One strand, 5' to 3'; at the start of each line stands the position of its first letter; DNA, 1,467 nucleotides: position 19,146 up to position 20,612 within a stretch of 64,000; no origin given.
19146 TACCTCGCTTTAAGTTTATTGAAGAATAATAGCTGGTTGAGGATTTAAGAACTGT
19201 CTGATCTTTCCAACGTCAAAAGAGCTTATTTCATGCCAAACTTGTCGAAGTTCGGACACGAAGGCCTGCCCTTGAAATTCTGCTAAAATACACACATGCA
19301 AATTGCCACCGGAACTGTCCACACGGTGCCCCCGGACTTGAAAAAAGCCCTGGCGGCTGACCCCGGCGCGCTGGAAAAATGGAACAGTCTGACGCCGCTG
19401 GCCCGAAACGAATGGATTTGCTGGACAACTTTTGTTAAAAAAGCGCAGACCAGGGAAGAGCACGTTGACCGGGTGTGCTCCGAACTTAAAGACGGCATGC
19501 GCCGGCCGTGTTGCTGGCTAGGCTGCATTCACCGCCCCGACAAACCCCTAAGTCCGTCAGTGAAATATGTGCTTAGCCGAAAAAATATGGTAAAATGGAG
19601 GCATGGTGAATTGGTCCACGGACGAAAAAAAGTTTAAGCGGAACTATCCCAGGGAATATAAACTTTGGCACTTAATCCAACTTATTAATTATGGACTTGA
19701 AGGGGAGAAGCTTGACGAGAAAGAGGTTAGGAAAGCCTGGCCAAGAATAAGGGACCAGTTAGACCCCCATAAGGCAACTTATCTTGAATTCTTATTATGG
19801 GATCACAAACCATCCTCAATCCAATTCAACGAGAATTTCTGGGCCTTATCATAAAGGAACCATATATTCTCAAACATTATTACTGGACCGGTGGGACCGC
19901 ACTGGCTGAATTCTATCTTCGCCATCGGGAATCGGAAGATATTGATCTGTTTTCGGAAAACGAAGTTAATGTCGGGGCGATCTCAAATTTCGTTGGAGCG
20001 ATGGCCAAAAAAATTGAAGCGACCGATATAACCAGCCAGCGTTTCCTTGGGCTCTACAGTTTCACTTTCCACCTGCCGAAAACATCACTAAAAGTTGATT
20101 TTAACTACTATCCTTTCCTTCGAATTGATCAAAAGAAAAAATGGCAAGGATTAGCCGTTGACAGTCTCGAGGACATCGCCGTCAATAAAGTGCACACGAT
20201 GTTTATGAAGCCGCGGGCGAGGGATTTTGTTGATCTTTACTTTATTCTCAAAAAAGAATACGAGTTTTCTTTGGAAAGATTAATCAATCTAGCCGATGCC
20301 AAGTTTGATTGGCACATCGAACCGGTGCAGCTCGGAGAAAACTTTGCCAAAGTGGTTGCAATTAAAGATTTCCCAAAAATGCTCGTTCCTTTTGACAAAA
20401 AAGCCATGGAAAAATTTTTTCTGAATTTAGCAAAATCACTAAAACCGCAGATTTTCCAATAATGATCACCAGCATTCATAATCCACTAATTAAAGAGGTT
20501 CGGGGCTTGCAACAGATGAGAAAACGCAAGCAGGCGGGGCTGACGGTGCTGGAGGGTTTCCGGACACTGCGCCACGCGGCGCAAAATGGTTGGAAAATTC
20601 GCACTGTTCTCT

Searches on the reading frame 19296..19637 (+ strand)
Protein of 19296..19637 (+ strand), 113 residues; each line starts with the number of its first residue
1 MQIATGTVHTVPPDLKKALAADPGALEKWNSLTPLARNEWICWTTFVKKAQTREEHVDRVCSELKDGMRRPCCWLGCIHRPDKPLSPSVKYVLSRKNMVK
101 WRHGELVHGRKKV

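Call 9: search_protein_families(library=pfam, proteins=[window:19296-19637:+], max_evalue=0.01)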
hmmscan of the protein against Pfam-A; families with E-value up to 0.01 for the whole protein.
window:19296-19637:+ (113 aa): 1 family
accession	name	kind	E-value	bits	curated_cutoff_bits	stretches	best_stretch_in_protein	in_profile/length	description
PF13376.11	OmdA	-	1.3e-17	63.9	25.6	1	10-67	3-60/60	Bacteriocin-protection, YdeI or OmpD-Associated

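Call 49: search_protein_families(library=padloc, proteins=[window:19296-19637:+], max_evalue=0.01)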
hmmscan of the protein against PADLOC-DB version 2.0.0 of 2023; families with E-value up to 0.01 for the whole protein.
window:19296-19637:+ (113 aa): 0 families

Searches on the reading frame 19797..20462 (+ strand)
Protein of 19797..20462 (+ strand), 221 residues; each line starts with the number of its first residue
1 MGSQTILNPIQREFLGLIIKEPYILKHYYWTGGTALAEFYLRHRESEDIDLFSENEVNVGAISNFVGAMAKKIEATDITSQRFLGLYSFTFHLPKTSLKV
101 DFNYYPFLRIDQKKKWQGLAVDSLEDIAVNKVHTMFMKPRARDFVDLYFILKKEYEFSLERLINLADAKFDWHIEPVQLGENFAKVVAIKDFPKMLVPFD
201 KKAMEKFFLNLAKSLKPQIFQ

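Call 9: search_protein_families(library=pfam, proteins=[window:19797-20462:+], max_evalue=0.01)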
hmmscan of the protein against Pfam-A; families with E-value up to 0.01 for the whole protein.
window:19797-20462:+ (221 aa): 1 family
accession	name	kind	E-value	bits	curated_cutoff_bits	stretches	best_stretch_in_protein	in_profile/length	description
PF08843.17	AbiEii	-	4.1e-18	66.6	22.5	1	31-181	18-199/238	Nucleotidyl transferase AbiEii toxin, Type IV TA system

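Call 49: search_protein_families(library=padloc, proteins=[window:19797-20462:+], max_evalue=0.01)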
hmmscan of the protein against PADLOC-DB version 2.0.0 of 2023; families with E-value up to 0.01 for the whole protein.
window:19797-20462:+ (221 aa): 14 families
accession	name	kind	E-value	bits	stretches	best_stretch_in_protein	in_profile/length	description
PDLC02307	AbiEii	-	1.2e-13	49.4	1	11-167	12-162/219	AbiEii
PDLC02304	AbiEii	-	8.1e-09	33.8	1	119-172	156-208/260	AbiEii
PDLC02323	AbiEii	-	1e-07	29.9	1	123-164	156-196/248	AbiEii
PDLC02294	AbiEii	-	5.6e-07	27.7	1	17-163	34-197/260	AbiEii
PDLC02313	AbiEii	-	6.7e-06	23.8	0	117-157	155-198/254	AbiEii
PDLC02293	AbiEii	-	1.1e-05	23.1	1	24-79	38-93/270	AbiEii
PDLC02296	AbiEii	-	1.4e-05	22.4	0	22-75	40-93/282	AbiEii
PDLC02288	AbiEii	-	4.7e-05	20.4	0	131-167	180-219/294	AbiEii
PDLC02328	AbiEii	-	6.5e-05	20.9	1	31-158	18-148/203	AbiEii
PDLC02330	AbiEii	-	0.00015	19.6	1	20-158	19-166/219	AbiEii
PDLC02292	AbiEii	-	0.0002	19.2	1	24-75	44-93/283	AbiEii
PDLC02291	AbiEii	-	0.00033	18.1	0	123-170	168-218/310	AbiEii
PDLC02303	AbiEii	-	0.00037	18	1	29-56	42-70/249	AbiEii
PDLC02298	AbiEii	-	0.0078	13.7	0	27-56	27-56/220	AbiEii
